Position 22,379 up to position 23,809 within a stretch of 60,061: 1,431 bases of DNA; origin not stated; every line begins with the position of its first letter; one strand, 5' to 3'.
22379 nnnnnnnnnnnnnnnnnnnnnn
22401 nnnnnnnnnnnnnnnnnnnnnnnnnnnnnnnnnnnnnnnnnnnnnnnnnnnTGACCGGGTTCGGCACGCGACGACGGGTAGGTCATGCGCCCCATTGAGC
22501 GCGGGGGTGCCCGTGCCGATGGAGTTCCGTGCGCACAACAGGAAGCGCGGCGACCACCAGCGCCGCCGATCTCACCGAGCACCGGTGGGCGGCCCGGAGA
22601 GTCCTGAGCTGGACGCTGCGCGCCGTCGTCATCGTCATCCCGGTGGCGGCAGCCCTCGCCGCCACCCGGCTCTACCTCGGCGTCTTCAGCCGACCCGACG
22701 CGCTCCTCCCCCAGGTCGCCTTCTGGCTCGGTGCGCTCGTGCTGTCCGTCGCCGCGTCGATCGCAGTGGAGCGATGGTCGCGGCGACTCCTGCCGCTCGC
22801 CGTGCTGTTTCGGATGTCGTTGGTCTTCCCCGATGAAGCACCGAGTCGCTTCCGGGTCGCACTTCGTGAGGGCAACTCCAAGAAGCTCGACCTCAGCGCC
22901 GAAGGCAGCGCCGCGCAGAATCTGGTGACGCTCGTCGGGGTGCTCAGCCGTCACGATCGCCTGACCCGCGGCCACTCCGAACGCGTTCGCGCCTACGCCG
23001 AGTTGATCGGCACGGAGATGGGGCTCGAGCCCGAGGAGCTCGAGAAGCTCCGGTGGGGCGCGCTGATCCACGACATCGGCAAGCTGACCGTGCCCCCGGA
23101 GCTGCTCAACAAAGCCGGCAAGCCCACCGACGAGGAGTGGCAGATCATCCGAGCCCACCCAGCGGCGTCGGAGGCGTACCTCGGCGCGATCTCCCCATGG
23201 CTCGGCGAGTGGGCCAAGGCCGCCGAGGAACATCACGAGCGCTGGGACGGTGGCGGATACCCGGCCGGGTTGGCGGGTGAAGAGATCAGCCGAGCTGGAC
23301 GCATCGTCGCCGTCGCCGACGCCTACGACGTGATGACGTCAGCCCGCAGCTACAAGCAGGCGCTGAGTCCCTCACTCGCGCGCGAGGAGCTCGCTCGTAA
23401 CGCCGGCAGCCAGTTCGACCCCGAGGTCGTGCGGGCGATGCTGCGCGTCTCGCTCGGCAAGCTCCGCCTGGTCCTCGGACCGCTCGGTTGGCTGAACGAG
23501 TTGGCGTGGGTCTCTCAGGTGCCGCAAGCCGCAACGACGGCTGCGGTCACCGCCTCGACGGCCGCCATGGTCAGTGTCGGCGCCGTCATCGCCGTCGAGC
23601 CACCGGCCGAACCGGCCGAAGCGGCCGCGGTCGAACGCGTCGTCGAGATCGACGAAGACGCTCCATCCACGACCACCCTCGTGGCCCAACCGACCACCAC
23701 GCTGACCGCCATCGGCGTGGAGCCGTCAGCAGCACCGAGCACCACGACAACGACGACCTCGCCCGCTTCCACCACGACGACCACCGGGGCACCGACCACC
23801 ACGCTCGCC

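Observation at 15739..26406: Array of four paralogous membrane HD-GYP proteins with an inside-out architecture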

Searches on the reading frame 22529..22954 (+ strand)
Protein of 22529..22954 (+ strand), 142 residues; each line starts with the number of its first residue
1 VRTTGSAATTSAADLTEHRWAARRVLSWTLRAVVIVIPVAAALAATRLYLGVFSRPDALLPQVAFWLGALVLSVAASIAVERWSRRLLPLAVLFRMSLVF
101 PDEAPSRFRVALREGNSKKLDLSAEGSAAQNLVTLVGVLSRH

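Call 65: find_homologous_proteins(query=A5, max_evalue=0.001)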
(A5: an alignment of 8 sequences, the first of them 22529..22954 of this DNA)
Query A5 (8 sequences) (142 aa, profile of the alignment): 76 proteins with E <= 0.001 among 8000 candidates.
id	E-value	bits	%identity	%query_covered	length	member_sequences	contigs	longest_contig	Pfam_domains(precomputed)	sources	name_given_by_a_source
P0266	3.4e-41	158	37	94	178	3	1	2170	-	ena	-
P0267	5.2e-40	154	37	87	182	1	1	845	-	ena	-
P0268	2.5e-37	146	36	89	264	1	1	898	PF13487.13,PF01966.29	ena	-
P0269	6.2e-37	144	39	96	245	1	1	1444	-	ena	-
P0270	1.5e-36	143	40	89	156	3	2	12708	-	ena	-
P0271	1.1e-35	140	40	87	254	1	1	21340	PF13487.13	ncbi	ncbi:MAG: HD domain-containing phosphohydrolase [Acidimicrobiales bacterium]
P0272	3.3e-35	139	36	96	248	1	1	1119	PF13487.13,PF01966.29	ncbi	ncbi:MAG: HD domain-containing protein, partial [Ilumatobacter fluminis]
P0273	2.1e-33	133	40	87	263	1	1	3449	PF13487.13,PF01966.29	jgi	jgi:putative nucleotidyltransferase with HDIG domain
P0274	5.7e-33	132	38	87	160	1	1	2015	-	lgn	-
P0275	2.7e-32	129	46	44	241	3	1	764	PF13487.13,PF01966.29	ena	-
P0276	3.2e-32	129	37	99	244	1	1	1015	PF13487.13,PF01966.29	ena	-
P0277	6.6e-32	128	40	77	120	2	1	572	-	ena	-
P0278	3.2e-31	126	41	87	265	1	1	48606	PF13487.13,PF01966.29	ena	-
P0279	4.8e-31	125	40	87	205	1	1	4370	PF13487.13,PF01966.29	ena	-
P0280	8.0e-31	125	41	74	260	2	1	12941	PF13487.13,PF01966.29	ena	-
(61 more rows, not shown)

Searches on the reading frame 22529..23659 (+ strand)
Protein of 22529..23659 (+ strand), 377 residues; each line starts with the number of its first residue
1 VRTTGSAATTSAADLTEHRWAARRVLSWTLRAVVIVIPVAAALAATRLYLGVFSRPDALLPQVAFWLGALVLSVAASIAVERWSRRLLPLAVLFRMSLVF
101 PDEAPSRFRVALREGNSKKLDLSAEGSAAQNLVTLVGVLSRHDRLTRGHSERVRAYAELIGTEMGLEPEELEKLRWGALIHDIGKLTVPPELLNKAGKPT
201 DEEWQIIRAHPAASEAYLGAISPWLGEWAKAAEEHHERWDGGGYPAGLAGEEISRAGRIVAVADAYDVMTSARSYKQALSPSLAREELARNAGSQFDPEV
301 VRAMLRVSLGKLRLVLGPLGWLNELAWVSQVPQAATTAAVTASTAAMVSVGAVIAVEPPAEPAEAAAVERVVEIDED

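Call 59: predict_structure(alignment_id=A4)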
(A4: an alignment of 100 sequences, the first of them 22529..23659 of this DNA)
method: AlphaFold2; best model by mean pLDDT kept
length: 377 residues; sequences in the alignment: 100
mean_pLDDT: 81.3   pTM: 0.71
mean pLDDT of the five models: 81.3, 80.1, 79.8, 79.5, 79.2
residues with pLDDT >= 90: 219; 70-90: 48; 50-70: 55; < 50: 55
segments of 3 or more residues with pLDDT < 50: 1-12, 101-105, 339-357, 365-367, 369-377
pLDDT, mean of each block of 10 residues (from residue 1): 44 52 87 95 98 98 98 96 87 67 48 54 69 89 90 95 96 96 97 93 97 95 95 98 98 98 97 86 95 98 95 77 64 51 46 46 51 44
secondary structure, 60 per line:
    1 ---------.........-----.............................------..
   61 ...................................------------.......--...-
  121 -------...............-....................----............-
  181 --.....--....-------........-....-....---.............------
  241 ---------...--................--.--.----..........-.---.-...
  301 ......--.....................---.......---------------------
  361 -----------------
elements in order: H10-18 H24-52 H59-95 H108-114 H128-142 H144-163 H168-179 H183-187 H190-193 H201-208 H210-213 H215-218 H222-234 H255-270 H281-290 H298-306 H309-329 H333-339

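Call 75: fold_search(model_id=the predicted structure, library=pdb)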
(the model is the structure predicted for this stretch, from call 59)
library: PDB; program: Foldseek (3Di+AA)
matches with E <= 10: 118; with E <= 0.001: 15
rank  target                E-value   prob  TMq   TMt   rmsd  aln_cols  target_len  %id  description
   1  4r8z_B                1.4e-09  1.00  0.45  0.75   2.7       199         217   34  Crystal Structure of PA4781 HD-GYP domain from Pseudomonas aeruginosa at 2.2A resolution showing a bi-metallic Ni ion  (released 2015-03-04)
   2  4r8z_A                3.4e-09  1.00  0.45  0.75   3.2       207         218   32  Crystal Structure of PA4781 HD-GYP domain from Pseudomonas aeruginosa at 2.2A resolution showing a bi-metallic Ni ion  (released 2015-03-04)
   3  4mcw_B                4.0e-09  1.00  0.45  0.47  10.3       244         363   30  Crystal structure of a HD-GYP domain (a cyclic-di-GMP phosphodiesterase) containing a tri-nuclear metal centre (released 2014-02-19)
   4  9rbz_B                4.2e-09  1.00  0.44  0.78   5.4       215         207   29  DvhD, HD-GYP domain, c-di-GMP-bound (released 2026-03-04)
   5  4mcw_A                5.9e-09  1.00  0.45  0.47  10.2       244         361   30  Crystal structure of a HD-GYP domain (a cyclic-di-GMP phosphodiesterase) containing a tri-nuclear metal centre (released 2014-02-19)
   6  9rbz_A                7.0e-09  1.00  0.45  0.78   5.5       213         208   30  DvhD, HD-GYP domain, c-di-GMP-bound (released 2026-03-04)
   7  9rbz_C                1.6e-08  1.00  0.44  0.79   2.7       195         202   31  DvhD, HD-GYP domain, c-di-GMP-bound (released 2026-03-04)
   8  9rbz_D                2.1e-08  1.00  0.44  0.78   5.6       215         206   30  DvhD, HD-GYP domain, c-di-GMP-bound (released 2026-03-04)
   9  9rc0                  4.3e-05  1.00  0.39  0.49   6.3       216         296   24  DvhD, PAS/HD-GYP domains (released 2026-03-04)
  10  3tm8_B                1.3e-04  1.00  0.39  0.47   9.0       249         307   15  Bd1817, a HDG"Y"P protein from Bdellovibrio bacteriovorus (released 2011-10-19)
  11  3tmb_B                2.2e-04  1.00  0.40  0.46   9.2       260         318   15  Bd1817, a HDG"Y"P protein from Bdellovibrio bacteriovorus (released 2011-10-19)
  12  3tm8_A                2.3e-04  1.00  0.39  0.47   9.0       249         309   15  Bd1817, a HDG"Y"P protein from Bdellovibrio bacteriovorus (released 2011-10-19)
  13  3tmc_A                2.5e-04  1.00  0.40  0.48   8.4       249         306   15  Bd1817, a HDG"Y"P protein from Bdellovibrio bacteriovorus (released 2011-10-19)
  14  5z7c                  2.9e-04  1.00  0.30  0.27   8.6       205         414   18  crystal structure of cyclic GMP-AMP specifc phosphodiesterases in V.cholerae (V-cGAP3) (released 2019-01-02)
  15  3tmd                  9.8e-04  1.00  0.40  0.48   9.0       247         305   14  Bd1817, a HDG"Y"P protein from Bdellovibrio bacteriovorus (released 2011-10-19)
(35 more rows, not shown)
